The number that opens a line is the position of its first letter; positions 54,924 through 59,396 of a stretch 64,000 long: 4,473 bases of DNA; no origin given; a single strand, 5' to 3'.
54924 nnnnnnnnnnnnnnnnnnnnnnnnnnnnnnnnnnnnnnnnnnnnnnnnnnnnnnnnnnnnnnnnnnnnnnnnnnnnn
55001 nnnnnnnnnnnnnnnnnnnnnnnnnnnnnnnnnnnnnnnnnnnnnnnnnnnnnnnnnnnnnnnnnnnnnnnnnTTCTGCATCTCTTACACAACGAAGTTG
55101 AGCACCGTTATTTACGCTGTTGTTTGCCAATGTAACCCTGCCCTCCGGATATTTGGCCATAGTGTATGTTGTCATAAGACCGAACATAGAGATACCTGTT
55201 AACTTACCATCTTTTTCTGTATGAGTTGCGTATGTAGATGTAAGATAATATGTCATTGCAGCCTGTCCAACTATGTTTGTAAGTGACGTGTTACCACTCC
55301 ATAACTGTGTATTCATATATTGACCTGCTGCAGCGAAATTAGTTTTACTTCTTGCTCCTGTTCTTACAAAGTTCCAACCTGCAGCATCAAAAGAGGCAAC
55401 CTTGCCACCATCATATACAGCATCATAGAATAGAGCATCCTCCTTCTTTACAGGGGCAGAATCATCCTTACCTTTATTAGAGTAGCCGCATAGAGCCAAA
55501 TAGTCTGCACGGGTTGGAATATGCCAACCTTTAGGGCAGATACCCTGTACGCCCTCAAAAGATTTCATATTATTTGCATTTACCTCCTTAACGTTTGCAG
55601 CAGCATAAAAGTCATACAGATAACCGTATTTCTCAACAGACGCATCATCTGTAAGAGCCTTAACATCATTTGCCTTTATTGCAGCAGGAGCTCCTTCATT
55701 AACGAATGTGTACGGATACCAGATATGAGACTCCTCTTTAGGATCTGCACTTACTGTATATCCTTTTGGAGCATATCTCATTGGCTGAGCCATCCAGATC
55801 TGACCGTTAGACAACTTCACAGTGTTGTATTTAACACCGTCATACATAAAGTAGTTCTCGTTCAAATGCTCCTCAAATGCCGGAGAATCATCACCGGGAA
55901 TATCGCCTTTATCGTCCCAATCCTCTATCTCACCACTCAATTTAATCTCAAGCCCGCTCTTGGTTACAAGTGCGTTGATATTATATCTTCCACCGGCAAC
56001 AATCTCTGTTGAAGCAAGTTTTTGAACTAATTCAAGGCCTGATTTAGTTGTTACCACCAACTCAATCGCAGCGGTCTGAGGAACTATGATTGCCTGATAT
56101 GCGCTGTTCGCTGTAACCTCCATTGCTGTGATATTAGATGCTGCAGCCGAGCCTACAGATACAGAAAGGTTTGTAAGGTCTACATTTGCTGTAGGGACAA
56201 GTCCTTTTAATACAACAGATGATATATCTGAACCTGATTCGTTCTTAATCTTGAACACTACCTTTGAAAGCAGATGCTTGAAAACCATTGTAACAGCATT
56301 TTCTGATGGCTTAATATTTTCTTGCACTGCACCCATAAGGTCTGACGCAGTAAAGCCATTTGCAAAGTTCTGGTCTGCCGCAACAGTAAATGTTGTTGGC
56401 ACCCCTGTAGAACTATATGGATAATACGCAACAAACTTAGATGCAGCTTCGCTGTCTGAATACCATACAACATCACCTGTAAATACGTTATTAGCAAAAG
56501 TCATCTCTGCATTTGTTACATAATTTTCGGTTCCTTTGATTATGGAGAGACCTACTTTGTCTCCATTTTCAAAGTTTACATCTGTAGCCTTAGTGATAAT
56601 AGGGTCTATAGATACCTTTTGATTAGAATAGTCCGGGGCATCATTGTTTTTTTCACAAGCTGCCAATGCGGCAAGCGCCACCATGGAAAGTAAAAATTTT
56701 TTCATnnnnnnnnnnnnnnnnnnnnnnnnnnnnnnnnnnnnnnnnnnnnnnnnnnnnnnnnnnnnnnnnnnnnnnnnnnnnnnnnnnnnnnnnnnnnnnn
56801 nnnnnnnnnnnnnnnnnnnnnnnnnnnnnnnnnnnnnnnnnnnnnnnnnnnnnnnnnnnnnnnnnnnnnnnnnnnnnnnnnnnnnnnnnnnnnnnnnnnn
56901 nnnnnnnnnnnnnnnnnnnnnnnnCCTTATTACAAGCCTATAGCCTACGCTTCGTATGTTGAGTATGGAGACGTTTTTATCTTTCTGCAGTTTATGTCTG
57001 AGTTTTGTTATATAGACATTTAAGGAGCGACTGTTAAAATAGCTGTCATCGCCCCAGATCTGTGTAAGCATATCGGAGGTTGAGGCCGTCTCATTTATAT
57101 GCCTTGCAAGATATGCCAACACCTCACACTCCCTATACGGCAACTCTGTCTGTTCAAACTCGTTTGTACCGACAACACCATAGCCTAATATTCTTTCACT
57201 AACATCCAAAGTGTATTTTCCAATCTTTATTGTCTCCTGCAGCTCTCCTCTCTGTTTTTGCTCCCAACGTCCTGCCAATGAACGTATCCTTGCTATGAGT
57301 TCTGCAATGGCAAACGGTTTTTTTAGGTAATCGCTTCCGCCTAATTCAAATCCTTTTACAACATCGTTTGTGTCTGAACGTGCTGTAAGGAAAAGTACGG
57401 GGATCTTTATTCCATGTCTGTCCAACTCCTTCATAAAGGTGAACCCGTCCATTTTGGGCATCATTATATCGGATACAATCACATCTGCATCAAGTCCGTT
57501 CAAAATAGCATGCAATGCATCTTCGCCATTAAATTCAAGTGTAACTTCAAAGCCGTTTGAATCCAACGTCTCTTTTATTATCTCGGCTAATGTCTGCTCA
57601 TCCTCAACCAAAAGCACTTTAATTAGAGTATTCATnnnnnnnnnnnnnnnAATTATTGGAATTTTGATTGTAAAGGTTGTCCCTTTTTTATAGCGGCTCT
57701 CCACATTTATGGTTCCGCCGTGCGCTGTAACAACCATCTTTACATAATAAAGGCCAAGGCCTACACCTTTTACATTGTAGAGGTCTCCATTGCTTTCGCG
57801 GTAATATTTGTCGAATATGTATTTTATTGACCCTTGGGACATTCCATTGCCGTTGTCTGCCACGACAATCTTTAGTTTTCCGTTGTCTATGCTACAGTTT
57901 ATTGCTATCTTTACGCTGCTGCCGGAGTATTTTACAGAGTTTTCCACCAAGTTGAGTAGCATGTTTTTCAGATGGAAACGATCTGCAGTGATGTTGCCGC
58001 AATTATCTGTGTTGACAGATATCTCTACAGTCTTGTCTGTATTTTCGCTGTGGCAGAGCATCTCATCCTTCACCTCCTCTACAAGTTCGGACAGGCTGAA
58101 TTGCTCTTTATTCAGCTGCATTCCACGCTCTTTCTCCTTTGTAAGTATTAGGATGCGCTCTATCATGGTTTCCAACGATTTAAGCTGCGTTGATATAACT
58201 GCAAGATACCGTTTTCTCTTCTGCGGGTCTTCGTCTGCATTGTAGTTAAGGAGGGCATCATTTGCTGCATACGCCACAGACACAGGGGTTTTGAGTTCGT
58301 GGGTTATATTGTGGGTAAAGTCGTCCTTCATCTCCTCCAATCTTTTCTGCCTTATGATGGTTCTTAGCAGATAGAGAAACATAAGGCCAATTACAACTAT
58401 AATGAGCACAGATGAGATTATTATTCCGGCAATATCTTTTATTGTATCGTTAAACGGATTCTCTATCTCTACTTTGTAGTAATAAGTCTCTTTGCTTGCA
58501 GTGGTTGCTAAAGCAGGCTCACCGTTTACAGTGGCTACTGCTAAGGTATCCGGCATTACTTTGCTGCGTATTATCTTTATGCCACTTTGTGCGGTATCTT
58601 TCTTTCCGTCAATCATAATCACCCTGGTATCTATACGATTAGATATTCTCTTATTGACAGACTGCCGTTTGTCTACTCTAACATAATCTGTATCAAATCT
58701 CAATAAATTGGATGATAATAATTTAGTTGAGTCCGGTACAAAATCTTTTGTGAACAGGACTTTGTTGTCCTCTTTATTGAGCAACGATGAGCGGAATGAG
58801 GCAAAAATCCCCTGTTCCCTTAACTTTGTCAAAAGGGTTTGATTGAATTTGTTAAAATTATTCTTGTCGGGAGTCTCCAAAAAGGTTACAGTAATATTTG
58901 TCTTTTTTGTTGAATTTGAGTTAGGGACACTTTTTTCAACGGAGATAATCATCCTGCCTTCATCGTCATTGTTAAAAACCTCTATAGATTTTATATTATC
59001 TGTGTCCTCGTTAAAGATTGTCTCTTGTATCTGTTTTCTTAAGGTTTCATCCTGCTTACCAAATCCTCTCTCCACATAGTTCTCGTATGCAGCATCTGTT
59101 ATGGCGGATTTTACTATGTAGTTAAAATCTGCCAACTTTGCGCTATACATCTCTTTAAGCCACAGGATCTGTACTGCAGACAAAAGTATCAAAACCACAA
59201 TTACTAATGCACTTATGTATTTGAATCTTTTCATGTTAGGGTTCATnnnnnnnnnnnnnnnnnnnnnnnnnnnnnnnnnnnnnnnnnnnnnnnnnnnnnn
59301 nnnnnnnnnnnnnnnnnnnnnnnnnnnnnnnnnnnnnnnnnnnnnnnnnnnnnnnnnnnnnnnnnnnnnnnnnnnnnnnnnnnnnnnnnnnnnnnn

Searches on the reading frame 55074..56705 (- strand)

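Call 66: search_protein_families(library=pfam, proteins=[window:55074-56705:-], max_evalue=0.00001)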
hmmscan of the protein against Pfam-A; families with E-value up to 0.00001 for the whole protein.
window:55074-56705:- (544 aa): 2 families
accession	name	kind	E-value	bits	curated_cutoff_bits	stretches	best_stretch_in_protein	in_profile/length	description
PF13149.12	Mfa_like_1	-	1.5e-39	136.9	27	1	38-263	1-246/246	Fimbrillin-like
PF09603.15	Fib_succ_major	-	1.6e-15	58.3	33.9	1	300-541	4-187/187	Fibrobacter succinogenes major domain (Fib_succ_major)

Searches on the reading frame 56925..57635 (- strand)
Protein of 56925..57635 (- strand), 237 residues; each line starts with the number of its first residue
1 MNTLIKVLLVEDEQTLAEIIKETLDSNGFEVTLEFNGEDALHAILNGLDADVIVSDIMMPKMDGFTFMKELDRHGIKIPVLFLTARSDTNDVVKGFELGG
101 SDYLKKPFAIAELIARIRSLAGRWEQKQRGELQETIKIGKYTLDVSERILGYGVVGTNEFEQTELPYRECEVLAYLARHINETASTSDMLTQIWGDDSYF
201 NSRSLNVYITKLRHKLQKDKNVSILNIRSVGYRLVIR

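Call 66: search_protein_families(library=pfam, proteins=[window:56925-57635:-], max_evalue=0.00001)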
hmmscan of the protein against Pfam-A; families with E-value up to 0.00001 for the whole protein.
window:56925-57635:- (237 aa): 2 families
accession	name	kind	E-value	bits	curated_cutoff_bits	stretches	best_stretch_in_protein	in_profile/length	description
PF00072.30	Response_reg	-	4.6e-28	98.1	30.2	1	7-118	1-111/111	Response regulator receiver domain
PF00486.34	Trans_reg_C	-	3.5e-17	62.7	26.2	1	162-234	3-77/77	Transcriptional regulatory protein, C terminal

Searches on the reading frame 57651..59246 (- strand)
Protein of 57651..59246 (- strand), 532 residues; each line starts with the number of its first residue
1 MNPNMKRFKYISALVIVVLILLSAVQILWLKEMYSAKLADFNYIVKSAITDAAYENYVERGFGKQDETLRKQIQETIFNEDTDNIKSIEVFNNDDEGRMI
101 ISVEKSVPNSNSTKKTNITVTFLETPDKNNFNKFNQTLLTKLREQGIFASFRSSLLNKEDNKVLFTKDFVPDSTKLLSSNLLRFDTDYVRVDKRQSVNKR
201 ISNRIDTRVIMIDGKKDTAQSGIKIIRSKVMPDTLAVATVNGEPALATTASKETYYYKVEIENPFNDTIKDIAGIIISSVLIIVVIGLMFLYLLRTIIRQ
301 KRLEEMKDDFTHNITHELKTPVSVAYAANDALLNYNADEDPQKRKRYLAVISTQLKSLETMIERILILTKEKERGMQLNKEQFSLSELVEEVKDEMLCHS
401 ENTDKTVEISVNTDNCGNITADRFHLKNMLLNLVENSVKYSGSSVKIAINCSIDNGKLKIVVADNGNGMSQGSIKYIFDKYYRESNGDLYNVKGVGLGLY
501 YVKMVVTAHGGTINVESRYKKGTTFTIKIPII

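Call 66: search_protein_families(library=pfam, proteins=[window:57651-59246:-], max_evalue=0.00001)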
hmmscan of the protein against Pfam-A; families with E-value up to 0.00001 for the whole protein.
window:57651-59246:- (532 aa): 2 families
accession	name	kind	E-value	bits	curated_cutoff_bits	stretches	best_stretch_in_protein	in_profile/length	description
PF02518.31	HATPase_c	-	2.3e-24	86.4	26.4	1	422-530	2-108/111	Histidine kinase-, DNA gyrase B-, and HSP90-like ATPase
PF00512.31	HisKA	-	1.6e-10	41.3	26.9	1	306-371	1-63/66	His Kinase A (phospho-acceptor) domain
